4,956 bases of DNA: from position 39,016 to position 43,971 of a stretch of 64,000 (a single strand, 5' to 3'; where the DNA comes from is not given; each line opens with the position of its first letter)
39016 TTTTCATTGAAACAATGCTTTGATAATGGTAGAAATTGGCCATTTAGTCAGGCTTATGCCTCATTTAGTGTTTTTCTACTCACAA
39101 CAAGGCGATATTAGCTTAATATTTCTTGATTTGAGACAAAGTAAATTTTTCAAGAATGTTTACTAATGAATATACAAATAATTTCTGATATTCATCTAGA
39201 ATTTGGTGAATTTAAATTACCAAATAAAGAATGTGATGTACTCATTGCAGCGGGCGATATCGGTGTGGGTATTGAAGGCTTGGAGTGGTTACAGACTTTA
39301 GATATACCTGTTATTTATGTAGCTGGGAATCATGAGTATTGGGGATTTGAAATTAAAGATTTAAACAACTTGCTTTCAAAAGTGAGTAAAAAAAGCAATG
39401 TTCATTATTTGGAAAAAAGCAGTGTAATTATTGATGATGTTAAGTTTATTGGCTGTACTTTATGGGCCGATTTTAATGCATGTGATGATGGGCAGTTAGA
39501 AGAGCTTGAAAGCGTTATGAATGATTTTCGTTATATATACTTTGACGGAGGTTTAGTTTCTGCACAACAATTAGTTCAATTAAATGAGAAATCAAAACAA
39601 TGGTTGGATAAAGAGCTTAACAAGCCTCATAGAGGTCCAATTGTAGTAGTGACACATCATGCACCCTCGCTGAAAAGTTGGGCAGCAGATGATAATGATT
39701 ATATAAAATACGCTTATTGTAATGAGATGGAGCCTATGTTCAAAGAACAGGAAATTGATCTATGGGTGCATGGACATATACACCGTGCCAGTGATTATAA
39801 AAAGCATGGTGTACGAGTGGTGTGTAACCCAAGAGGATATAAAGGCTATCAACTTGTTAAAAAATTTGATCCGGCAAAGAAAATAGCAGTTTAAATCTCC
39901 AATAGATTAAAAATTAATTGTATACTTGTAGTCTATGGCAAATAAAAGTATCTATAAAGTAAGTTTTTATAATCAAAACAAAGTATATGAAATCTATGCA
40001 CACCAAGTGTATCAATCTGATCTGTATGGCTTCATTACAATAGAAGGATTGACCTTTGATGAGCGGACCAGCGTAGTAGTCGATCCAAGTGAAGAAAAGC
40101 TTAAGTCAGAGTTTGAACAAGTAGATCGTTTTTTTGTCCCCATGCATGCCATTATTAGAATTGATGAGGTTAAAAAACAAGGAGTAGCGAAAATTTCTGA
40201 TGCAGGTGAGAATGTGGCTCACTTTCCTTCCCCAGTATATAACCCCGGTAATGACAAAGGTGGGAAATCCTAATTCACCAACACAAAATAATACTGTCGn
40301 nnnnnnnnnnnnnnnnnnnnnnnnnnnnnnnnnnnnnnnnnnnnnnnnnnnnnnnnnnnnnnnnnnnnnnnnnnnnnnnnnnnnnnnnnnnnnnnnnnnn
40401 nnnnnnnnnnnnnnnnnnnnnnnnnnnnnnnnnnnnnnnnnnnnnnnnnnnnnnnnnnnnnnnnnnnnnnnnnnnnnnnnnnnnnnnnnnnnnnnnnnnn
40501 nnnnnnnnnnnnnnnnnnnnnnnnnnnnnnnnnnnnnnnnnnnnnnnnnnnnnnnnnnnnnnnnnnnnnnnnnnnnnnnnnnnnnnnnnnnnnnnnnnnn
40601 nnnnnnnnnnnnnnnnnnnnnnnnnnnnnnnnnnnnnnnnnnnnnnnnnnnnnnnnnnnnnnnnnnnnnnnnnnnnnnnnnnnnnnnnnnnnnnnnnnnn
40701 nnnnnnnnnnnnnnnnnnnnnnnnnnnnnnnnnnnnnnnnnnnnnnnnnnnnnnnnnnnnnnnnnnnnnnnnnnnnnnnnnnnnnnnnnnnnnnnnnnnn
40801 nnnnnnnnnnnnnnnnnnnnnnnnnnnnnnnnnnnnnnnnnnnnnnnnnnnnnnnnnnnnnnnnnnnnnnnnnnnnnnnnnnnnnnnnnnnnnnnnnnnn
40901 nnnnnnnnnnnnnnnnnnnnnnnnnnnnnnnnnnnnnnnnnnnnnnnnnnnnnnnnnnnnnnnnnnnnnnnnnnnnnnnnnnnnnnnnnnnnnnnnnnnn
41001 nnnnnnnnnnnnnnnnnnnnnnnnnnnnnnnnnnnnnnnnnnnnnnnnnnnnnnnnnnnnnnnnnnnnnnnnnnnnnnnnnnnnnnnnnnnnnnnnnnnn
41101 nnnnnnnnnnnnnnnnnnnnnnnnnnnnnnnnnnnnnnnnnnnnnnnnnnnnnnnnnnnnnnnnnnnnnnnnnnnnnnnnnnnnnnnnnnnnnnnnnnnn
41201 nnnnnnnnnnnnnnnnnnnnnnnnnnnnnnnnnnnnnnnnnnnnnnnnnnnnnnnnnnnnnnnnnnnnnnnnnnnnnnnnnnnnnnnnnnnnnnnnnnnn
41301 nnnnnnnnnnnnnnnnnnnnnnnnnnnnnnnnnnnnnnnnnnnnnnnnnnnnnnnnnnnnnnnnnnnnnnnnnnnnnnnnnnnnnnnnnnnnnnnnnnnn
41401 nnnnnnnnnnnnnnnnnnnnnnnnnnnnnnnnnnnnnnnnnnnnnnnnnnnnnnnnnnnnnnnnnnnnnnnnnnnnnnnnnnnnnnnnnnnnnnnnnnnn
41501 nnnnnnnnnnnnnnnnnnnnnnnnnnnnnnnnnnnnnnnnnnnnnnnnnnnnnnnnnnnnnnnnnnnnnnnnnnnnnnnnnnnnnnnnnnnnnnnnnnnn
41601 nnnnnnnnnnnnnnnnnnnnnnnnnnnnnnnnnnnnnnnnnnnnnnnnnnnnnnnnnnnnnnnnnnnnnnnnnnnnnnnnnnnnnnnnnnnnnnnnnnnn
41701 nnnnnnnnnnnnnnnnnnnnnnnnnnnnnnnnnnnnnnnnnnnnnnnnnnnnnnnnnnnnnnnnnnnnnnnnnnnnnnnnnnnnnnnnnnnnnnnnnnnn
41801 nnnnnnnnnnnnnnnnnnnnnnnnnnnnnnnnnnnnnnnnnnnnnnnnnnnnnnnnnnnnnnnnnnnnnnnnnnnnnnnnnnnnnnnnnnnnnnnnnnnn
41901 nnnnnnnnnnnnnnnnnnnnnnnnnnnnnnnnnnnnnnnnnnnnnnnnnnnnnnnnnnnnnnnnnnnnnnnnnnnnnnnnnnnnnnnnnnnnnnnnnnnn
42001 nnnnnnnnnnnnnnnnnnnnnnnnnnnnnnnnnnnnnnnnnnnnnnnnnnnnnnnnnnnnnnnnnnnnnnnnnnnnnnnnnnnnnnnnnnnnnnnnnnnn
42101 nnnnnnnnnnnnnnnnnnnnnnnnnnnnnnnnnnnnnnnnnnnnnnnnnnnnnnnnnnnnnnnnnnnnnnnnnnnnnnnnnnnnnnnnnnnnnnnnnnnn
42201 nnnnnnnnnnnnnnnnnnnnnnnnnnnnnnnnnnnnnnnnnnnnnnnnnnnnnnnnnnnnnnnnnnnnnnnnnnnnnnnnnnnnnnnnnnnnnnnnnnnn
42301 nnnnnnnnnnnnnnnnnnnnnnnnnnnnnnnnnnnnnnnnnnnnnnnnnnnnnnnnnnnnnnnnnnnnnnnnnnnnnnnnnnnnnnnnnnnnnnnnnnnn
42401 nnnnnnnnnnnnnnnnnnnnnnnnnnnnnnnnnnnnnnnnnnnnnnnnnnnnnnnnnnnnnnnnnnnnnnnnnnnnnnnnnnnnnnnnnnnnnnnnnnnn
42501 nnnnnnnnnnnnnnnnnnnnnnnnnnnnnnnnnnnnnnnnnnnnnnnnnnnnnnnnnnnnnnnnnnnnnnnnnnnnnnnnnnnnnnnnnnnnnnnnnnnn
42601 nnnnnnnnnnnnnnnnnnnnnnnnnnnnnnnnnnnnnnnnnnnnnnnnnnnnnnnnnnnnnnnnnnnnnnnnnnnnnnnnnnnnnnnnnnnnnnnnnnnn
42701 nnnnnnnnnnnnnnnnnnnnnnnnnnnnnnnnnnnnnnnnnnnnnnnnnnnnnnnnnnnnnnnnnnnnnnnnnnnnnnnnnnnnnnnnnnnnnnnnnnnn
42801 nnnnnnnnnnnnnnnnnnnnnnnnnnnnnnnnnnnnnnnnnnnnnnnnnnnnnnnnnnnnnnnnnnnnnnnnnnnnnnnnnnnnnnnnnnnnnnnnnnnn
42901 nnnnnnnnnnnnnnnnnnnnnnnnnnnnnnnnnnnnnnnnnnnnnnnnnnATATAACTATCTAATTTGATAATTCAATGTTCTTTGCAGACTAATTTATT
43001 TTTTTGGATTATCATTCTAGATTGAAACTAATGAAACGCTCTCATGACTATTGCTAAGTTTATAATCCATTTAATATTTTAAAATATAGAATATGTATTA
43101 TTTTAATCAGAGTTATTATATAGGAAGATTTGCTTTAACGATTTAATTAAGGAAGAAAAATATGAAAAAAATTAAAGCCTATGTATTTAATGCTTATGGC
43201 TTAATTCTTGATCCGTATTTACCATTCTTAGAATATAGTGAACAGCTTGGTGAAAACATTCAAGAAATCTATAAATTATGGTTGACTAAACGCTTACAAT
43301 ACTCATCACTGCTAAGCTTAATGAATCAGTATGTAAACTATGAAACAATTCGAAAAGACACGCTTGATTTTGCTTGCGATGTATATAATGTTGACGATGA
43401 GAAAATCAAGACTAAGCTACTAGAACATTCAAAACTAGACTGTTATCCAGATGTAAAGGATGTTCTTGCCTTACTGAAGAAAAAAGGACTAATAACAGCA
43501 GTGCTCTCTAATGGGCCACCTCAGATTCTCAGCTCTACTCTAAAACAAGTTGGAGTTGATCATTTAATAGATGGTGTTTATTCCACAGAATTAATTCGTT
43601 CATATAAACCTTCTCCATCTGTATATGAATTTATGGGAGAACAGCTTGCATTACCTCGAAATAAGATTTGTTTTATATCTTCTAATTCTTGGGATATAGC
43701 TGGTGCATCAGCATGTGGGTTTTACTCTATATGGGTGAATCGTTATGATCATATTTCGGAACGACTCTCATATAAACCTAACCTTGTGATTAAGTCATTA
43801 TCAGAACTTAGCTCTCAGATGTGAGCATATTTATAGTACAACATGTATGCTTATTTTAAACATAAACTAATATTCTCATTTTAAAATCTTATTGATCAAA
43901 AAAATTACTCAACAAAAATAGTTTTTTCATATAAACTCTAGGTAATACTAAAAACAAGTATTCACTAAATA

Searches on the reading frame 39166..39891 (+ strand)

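Call 71: search_protein_families(library=pfam, proteins=[window:39166-39891:+], max_evalue=0.001)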
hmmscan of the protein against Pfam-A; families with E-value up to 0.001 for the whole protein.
window:39166-39891:+ (242 aa): 2 families
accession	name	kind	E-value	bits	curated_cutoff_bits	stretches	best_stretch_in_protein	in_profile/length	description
PF00149.33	Metallophos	-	2.3e-12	48.2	21.5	1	1-207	1-190/191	Calcineurin-like phosphoesterase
PF12850.12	Metallophos_2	-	2.8e-11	44.1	27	1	1-222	1-132/154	Calcineurin-like phosphoesterase superfamily domain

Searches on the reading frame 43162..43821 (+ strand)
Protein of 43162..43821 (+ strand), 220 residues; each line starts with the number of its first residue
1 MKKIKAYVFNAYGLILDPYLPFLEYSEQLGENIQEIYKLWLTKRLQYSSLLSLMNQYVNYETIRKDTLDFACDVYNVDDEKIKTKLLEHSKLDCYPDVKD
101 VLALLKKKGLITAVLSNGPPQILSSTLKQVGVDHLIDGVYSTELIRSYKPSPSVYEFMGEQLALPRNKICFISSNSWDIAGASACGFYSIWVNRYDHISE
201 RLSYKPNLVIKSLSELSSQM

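Call 71: search_protein_families(library=pfam, proteins=[window:43162-43821:+], max_evalue=0.001)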
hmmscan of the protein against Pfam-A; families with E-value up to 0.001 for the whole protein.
window:43162-43821:+ (220 aa): 4 families
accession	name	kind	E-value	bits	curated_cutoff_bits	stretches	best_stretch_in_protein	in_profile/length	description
PF00702.32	Hydrolase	-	6.9e-17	62.9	26.4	1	24-186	38-191/191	haloacid dehalogenase-like hydrolase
PF13419.12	HAD_2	-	5.7e-15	56.3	23.8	1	80-192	67-178/178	Haloacid dehalogenase-like hydrolase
PF13242.12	Hydrolase_like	-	8.5e-06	26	22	1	149-216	4-75/75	HAD-hyrolase-like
PF12710.13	HAD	-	4.7e-05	24.3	27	1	63-142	54-141/189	haloacid dehalogenase-like hydrolase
